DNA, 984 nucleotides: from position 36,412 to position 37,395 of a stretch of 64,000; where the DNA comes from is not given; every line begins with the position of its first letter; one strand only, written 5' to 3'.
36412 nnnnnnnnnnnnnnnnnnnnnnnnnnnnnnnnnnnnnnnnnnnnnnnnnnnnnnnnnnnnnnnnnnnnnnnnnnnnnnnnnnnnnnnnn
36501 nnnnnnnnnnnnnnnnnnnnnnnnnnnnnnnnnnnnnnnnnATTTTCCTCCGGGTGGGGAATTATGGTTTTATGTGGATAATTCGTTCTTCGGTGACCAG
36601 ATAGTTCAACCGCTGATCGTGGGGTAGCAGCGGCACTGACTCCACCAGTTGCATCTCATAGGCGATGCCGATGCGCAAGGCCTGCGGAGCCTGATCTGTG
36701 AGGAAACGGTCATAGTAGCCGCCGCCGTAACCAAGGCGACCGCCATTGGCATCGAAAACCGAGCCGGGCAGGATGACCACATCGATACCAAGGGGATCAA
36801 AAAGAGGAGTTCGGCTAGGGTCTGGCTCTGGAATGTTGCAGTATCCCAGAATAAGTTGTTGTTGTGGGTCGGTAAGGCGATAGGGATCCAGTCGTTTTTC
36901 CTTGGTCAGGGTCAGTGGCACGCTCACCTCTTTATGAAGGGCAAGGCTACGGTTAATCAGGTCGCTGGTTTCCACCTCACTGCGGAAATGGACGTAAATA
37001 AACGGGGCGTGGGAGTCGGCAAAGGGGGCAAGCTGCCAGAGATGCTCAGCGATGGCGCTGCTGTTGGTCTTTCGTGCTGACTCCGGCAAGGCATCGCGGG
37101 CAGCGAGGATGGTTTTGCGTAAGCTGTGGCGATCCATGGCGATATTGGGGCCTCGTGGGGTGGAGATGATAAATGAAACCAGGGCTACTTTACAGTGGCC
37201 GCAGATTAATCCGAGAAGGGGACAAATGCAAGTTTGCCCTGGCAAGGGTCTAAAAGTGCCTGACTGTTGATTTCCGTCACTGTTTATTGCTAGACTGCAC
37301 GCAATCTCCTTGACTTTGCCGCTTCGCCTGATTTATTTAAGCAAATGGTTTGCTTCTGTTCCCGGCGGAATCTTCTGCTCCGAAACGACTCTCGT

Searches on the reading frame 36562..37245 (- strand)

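Call 8: search_protein_families(library=pfam, proteins=[window:36562-37245:-], max_evalue=0.001)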
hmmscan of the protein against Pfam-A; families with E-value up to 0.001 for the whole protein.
window:36562-37245:- (227 aa): 1 family
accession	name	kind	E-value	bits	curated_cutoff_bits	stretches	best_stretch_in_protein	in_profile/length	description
PF01812.26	5-FTHF_cyc-lig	-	8.4e-35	120.8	27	1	40-219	2-186/186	5-formyltetrahydrofolate cyclo-ligase family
